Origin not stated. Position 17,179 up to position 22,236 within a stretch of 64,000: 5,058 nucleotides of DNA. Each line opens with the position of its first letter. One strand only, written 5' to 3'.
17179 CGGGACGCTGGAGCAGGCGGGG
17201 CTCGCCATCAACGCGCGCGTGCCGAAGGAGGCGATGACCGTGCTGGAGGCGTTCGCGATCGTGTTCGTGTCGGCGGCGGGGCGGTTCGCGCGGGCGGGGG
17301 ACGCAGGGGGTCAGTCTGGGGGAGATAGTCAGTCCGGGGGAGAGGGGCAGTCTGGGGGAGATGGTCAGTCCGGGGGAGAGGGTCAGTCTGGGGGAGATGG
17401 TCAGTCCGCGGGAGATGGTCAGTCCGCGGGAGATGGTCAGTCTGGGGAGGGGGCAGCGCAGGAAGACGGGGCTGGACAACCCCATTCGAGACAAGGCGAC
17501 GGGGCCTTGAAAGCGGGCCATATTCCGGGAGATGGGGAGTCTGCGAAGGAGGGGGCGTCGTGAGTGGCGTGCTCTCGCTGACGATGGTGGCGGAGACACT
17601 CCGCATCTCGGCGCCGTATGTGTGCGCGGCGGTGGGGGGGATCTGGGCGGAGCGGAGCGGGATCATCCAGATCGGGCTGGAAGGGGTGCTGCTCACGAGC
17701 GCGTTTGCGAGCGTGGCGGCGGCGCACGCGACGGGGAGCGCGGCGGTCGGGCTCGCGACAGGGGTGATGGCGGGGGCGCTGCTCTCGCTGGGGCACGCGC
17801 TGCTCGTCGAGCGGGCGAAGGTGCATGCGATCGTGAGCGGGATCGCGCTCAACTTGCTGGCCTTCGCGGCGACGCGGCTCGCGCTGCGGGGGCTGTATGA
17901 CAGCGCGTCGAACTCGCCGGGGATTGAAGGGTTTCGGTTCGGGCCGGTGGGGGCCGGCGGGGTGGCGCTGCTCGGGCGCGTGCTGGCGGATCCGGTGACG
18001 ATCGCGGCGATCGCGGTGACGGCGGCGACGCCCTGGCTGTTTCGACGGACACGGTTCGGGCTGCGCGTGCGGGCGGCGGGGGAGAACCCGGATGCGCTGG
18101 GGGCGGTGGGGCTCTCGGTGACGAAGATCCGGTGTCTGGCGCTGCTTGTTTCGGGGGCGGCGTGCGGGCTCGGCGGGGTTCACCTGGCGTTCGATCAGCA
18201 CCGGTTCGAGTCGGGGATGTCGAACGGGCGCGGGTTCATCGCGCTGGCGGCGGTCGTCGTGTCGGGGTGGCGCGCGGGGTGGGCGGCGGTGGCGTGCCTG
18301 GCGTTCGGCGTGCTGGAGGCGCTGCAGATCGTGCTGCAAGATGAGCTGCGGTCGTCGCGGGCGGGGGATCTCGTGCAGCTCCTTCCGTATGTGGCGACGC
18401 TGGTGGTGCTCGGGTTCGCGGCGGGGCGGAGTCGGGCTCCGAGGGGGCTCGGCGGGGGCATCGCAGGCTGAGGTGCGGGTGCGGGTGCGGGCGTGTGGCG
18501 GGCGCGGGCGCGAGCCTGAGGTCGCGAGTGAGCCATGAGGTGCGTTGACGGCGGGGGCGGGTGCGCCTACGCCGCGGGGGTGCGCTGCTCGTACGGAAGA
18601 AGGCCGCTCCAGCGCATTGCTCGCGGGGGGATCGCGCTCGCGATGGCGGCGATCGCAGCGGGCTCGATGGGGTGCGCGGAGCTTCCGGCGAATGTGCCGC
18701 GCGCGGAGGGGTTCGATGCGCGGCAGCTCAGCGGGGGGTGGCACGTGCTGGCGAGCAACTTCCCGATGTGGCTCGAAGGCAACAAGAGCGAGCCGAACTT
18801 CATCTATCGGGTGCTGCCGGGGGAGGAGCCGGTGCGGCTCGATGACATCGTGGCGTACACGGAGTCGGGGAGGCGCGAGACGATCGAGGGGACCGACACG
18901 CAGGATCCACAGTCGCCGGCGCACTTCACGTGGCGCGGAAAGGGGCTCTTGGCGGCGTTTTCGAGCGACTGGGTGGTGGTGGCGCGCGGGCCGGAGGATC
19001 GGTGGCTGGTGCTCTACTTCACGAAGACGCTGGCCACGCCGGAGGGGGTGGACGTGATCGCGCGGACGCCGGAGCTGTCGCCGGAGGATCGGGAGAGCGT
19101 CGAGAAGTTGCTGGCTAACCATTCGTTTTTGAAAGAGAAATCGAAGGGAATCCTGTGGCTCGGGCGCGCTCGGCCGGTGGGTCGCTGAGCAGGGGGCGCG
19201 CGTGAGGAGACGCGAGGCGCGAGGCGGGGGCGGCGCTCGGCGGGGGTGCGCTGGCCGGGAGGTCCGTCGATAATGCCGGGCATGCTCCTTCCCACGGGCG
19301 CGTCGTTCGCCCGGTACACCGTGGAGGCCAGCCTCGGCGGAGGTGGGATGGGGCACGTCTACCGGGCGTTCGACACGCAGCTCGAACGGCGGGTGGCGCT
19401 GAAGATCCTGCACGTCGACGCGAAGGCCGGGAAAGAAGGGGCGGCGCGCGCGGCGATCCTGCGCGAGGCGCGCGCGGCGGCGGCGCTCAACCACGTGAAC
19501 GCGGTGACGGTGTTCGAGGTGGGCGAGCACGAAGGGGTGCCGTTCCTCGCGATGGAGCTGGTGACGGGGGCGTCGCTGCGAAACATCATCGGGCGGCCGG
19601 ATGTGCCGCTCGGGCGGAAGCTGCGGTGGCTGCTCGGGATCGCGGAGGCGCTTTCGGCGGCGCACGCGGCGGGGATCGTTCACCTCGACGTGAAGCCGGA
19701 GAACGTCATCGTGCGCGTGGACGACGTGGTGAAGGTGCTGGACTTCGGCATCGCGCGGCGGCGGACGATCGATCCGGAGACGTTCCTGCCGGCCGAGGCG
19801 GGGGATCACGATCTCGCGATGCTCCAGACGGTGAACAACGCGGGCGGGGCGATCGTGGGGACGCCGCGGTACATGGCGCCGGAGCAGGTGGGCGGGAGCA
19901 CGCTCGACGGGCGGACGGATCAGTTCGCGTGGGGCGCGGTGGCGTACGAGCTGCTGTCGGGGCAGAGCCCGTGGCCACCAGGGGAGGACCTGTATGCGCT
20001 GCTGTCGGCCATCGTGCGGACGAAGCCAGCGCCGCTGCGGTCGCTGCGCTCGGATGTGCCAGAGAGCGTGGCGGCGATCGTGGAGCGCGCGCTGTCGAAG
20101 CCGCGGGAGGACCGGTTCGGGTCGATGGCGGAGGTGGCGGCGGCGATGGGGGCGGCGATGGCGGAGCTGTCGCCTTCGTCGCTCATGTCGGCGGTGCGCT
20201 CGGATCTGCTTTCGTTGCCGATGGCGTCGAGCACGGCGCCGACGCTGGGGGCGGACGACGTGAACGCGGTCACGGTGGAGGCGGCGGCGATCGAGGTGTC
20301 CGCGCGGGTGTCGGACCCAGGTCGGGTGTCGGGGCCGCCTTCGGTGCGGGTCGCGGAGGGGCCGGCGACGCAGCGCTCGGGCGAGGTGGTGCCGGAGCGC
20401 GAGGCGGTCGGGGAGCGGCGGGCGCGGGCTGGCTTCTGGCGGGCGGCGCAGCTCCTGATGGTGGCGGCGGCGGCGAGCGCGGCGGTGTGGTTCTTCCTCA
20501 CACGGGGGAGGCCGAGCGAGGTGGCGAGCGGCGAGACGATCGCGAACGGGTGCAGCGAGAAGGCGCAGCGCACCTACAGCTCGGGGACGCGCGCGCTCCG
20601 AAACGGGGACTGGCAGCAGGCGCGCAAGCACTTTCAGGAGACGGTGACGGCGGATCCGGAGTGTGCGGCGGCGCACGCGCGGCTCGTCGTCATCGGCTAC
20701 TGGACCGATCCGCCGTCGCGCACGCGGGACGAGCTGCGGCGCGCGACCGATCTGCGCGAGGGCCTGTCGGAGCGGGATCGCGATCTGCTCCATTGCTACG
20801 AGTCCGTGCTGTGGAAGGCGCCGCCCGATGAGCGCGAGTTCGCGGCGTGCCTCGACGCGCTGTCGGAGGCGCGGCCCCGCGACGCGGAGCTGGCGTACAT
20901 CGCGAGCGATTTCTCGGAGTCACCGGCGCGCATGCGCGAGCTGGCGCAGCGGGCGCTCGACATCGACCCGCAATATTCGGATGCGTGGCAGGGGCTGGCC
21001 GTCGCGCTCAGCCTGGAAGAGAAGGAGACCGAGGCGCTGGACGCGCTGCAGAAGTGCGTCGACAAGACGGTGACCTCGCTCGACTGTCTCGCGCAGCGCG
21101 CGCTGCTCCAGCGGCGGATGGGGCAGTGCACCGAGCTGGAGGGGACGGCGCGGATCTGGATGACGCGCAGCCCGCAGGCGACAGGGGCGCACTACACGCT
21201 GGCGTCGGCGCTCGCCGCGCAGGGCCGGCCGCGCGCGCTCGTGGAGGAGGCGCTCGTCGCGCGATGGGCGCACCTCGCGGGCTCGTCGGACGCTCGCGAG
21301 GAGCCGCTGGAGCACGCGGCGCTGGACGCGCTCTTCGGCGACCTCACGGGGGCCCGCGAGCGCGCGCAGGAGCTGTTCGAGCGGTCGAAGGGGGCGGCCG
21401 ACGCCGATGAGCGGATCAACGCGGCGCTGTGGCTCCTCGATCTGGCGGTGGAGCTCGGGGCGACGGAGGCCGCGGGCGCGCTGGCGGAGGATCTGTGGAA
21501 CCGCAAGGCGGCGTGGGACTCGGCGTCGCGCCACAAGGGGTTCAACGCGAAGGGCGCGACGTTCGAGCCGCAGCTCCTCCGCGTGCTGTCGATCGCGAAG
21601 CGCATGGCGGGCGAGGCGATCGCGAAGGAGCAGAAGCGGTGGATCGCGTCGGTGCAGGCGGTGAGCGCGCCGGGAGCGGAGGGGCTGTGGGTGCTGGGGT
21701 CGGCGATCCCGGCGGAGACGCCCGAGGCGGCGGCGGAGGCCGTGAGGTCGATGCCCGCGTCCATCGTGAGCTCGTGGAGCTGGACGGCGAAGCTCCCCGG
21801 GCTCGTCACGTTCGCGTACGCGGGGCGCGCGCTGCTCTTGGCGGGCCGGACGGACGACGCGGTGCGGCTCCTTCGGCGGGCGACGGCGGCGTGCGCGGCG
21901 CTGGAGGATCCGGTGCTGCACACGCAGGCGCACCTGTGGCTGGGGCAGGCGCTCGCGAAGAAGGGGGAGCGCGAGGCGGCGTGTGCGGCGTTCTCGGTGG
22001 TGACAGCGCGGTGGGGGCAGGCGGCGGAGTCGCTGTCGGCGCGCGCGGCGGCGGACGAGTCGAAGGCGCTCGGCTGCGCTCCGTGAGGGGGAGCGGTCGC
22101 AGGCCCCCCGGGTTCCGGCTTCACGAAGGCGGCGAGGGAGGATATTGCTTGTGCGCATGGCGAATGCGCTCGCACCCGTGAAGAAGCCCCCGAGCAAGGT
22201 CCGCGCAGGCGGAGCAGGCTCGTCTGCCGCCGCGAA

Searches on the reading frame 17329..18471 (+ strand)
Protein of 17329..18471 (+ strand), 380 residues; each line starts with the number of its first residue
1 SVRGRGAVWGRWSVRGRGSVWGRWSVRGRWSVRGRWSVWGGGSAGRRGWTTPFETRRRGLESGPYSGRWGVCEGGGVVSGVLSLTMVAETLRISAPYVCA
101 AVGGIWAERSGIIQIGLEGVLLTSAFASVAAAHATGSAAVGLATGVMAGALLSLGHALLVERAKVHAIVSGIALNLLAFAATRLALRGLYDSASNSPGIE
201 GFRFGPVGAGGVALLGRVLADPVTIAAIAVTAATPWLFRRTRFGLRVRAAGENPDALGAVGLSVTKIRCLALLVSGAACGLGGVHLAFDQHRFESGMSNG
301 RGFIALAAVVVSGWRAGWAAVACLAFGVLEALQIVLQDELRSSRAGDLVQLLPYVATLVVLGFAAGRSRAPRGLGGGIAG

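Call 74: search_protein_families(library=pfam, proteins=[window:17329-18471:+], max_evalue=0.001)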
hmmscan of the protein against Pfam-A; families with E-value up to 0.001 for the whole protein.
window:17329-18471:+ (380 aa): 1 family
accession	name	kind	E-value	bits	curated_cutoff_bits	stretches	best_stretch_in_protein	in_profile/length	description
PF02653.21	BPD_transp_2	-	2e-32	112.9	26.8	1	87-355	2-263/269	Branched-chain amino acid transport system / permease component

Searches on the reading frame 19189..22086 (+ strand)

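Call 18: search_protein_families(library=pfam, proteins=[window:19189-22086:+], max_evalue=0.001)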
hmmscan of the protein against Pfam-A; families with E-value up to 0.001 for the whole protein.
window:19189-22086:+ (965 aa): 10 families
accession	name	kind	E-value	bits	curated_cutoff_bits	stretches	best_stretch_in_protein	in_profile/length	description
PF00069.31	Pkinase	-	1.7e-35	123.1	31.7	1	43-312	1-254/263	Protein kinase domain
PF07714.23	PK_Tyr_Ser-Thr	-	5.8e-21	75.4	23.1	1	45-309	3-248/258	Protein tyrosine and serine/threonine kinase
PF14559.12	TPR_19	-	2.5e-09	37.7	25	0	469-500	1-32/68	Tetratricopeptide repeat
PF07719.23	TPR_2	-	6.7e-09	35.6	27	0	469-491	11-33/34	Tetratricopeptide repeat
PF13432.12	TPR_16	-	1.7e-06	28.8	32.7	1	466-501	4-39/65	Tetratricopeptide repeat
PF13174.12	TPR_6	-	2e-05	25.4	26.3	0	913-941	1-29/33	Tetratricopeptide repeat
PF13428.12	TPR_14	-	2.3e-05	25.1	23.5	0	469-500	11-42/44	Tetratricopeptide repeat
PF00515.34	TPR_1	-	6.8e-05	23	27.8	0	598-624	2-28/34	Tetratricopeptide repeat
PF13431.12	TPR_17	-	7.3e-05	23.2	24.4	0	585-617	1-33/34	Tetratricopeptide repeat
PF07219.19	HemY_N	-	9.2e-05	23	31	1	409-489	9-89/107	HemY protein N-terminus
